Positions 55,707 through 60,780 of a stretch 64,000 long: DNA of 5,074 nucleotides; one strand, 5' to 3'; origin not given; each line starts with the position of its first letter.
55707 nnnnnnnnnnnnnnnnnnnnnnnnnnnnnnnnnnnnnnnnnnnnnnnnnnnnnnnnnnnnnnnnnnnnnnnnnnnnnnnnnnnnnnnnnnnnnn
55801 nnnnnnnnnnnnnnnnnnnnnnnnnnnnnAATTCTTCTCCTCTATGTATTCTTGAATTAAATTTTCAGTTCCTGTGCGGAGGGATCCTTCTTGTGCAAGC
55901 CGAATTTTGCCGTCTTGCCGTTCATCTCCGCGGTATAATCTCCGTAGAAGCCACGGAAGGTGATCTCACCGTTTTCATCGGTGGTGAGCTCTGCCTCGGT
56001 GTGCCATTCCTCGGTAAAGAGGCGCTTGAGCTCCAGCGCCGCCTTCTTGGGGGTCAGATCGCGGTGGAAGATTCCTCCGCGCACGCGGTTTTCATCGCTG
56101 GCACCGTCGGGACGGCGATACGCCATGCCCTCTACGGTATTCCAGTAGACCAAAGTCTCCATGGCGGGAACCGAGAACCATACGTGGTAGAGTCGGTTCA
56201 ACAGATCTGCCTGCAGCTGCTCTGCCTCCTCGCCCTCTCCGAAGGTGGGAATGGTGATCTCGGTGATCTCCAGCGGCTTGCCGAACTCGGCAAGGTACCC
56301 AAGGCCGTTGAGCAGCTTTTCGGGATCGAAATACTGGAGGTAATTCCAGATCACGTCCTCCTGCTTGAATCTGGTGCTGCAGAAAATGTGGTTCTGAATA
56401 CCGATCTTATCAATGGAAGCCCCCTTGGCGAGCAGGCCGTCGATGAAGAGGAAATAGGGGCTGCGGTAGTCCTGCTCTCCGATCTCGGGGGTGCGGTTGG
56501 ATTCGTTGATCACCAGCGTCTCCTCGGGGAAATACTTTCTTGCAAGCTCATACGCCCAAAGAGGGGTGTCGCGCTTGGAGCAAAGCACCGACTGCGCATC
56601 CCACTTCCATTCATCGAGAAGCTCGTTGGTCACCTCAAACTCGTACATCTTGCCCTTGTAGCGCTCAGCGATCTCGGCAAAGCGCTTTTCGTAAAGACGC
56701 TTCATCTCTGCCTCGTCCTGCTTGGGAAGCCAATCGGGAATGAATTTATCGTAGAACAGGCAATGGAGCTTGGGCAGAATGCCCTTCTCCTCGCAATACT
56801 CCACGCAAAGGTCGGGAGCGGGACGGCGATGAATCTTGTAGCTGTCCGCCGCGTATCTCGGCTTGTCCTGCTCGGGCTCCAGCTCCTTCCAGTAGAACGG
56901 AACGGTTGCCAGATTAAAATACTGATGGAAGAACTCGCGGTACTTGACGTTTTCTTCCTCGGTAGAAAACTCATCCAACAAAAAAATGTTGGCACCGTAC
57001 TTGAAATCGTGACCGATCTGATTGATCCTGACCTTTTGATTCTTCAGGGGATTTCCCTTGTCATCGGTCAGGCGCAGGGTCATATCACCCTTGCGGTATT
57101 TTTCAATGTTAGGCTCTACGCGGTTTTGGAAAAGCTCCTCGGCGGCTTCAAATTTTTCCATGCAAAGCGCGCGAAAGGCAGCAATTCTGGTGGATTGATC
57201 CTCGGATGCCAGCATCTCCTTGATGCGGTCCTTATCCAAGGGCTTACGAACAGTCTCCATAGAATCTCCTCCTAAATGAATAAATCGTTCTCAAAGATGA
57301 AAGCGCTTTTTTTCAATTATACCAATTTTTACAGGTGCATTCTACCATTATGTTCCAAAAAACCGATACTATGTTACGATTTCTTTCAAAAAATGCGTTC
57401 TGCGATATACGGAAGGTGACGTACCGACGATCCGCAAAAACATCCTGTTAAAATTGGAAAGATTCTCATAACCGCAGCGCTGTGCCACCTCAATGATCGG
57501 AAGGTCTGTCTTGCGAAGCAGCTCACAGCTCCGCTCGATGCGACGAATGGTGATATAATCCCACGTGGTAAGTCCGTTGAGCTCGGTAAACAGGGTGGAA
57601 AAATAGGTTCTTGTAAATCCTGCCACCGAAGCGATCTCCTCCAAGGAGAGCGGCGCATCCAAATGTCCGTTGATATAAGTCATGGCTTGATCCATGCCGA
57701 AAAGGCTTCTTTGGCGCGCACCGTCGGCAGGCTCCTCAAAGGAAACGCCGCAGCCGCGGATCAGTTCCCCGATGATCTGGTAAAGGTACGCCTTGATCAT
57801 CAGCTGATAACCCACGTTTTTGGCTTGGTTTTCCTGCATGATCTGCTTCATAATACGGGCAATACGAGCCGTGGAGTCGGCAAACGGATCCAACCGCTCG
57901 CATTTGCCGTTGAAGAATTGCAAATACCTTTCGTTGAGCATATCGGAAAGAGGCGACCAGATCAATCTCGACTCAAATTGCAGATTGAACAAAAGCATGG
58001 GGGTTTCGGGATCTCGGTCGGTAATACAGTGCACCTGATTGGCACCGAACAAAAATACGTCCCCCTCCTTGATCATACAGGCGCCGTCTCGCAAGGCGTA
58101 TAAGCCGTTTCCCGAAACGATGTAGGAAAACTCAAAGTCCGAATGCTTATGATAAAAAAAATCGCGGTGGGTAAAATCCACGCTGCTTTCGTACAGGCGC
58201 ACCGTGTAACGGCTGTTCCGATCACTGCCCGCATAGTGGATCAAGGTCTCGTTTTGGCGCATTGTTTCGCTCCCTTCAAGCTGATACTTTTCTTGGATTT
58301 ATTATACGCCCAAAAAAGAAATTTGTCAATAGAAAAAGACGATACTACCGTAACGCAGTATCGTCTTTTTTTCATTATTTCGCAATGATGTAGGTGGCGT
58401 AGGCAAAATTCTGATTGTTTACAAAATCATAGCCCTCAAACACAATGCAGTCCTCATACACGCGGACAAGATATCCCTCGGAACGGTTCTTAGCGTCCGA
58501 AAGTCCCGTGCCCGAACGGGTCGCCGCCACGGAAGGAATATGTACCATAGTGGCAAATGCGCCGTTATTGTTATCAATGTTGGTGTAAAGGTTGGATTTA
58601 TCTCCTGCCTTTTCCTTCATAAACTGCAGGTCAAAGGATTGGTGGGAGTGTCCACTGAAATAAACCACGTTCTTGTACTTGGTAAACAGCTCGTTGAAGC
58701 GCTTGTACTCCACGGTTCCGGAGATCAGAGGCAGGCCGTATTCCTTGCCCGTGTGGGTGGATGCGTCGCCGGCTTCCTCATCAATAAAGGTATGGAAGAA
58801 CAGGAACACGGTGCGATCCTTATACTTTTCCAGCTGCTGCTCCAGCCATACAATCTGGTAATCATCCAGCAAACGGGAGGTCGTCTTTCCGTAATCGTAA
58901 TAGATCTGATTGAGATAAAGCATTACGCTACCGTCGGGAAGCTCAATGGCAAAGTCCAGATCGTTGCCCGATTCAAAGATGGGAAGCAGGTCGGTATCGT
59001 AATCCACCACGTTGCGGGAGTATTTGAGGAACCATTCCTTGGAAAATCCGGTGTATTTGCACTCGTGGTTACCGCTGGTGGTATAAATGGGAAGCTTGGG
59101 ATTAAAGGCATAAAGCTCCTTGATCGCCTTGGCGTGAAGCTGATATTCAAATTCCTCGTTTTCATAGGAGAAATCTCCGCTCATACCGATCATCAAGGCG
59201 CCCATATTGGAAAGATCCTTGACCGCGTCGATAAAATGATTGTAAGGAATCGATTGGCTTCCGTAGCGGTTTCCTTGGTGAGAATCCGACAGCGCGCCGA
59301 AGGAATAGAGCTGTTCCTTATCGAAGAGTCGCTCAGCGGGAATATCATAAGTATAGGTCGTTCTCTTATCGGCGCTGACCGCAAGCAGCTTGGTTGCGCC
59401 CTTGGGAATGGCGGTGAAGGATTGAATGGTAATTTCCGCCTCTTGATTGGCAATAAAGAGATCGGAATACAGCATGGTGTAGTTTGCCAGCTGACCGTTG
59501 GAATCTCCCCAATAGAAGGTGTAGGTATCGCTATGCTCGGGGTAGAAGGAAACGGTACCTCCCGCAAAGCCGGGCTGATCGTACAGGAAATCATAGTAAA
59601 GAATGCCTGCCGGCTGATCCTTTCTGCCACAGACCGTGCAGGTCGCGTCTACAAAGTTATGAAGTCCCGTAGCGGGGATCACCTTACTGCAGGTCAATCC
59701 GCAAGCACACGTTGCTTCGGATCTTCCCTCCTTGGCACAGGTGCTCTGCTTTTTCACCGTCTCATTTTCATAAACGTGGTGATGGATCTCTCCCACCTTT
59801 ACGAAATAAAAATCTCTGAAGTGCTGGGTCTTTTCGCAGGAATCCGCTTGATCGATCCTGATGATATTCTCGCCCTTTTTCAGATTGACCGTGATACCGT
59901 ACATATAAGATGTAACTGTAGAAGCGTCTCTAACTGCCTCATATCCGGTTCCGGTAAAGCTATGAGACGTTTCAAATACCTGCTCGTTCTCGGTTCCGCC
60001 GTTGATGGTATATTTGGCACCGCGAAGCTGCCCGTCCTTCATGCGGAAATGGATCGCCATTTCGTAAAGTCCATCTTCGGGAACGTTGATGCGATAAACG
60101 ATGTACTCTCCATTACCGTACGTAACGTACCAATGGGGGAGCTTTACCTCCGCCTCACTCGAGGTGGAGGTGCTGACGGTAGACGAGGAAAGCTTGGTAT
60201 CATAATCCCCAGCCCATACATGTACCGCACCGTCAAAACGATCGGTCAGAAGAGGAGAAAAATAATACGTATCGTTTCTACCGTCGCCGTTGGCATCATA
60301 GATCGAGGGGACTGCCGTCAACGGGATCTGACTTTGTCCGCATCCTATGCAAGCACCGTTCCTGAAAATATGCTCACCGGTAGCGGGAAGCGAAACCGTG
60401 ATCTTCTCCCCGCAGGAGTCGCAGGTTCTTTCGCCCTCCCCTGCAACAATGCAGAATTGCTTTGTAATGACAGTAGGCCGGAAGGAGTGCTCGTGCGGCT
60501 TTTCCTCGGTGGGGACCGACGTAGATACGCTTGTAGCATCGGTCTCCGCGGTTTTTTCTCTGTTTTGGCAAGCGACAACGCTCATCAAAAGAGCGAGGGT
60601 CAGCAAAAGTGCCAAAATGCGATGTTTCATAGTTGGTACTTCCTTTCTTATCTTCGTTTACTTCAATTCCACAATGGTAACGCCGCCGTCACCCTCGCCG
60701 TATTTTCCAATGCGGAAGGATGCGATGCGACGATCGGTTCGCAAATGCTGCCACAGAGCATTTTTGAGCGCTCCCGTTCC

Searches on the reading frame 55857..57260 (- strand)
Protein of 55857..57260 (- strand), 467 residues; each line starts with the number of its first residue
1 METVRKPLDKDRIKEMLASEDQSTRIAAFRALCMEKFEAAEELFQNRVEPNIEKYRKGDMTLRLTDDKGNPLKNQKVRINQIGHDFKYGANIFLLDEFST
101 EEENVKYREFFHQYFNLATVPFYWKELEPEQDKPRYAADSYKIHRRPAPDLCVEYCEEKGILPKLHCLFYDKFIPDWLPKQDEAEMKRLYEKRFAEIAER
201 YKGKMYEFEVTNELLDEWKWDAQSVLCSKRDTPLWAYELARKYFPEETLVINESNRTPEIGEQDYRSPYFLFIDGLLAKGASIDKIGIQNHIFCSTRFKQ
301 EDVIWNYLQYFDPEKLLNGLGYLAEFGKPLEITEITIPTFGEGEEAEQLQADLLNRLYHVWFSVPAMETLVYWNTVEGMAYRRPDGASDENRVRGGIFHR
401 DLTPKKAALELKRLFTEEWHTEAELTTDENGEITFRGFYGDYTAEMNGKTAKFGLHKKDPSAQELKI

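Call 15: search_protein_families(library=pfam, proteins=[window:55857-57260:-], max_evalue=0.001)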
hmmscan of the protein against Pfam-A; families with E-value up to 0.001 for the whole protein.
window:55857-57260:- (467 aa): 1 family
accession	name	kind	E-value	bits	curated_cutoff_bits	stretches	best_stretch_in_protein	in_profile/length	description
PF00331.26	Glyco_hydro_10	-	1.2e-22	81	22.1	1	103-407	24-304/311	Glycosyl hydrolase family 10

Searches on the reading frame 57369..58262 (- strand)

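Call 15: search_protein_families(library=pfam, proteins=[window:57369-58262:-], max_evalue=0.001)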
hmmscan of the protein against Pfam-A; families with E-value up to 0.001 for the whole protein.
window:57369-58262:- (297 aa): 4 families
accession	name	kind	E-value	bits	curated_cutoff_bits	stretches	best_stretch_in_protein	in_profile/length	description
PF12833.13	HTH_18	-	1.5e-20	73.7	33.6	1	210-288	1-79/80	Helix-turn-helix domain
PF02311.25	AraC_binding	-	2.5e-14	53.6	21.1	1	28-163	9-134/135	AraC-like ligand binding domain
PF00165.29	HTH_AraC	-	4e-11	43.2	26.6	1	249-288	1-42/42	Bacterial regulatory helix-turn-helix proteins, AraC family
PF07883.17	Cupin_2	-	3.9e-07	30.1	27.2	1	38-91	14-66/70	Cupin domain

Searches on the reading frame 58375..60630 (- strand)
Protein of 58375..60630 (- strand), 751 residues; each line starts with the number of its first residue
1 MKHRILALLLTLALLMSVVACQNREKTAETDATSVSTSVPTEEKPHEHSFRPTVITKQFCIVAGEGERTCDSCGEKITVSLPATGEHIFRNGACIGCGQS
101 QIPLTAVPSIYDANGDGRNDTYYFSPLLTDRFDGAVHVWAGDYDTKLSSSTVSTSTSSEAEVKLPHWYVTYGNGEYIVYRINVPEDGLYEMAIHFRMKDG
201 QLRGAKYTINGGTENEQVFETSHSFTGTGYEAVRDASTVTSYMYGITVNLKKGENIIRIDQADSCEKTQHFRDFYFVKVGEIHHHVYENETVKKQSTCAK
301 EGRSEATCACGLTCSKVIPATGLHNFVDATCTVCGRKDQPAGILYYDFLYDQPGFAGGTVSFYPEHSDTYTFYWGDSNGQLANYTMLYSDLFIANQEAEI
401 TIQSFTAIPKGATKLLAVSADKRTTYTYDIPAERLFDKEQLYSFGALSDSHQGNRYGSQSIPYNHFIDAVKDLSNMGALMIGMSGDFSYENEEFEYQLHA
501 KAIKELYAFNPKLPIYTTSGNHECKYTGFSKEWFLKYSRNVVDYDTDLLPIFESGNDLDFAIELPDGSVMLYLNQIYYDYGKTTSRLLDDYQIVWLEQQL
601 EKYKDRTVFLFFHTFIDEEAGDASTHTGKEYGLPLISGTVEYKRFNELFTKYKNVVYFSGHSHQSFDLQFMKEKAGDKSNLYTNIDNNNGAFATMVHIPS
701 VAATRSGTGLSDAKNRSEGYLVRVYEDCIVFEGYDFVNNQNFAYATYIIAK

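Call 15: search_protein_families(library=pfam, proteins=[window:58375-60630:-], max_evalue=0.001)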
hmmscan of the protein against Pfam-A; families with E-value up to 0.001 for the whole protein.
window:58375-60630:- (751 aa): 1 family
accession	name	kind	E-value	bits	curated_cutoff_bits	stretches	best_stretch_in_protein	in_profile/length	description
PF00149.33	Metallophos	-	2.7e-09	38.2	21.5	1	444-664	3-190/191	Calcineurin-like phosphoesterase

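Call 63: search_protein_families(library=ncbifam, proteins=[window:58375-60630:-], max_evalue=0.001)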
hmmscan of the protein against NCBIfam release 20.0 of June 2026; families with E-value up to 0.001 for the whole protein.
window:58375-60630:- (751 aa): 1 family
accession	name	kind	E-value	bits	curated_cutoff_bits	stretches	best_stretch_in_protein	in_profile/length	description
NF050142.1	PG1828_fam_lipo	equivalog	0.00012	22.7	50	1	1-45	1-46/59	PG1828 family lipoprotein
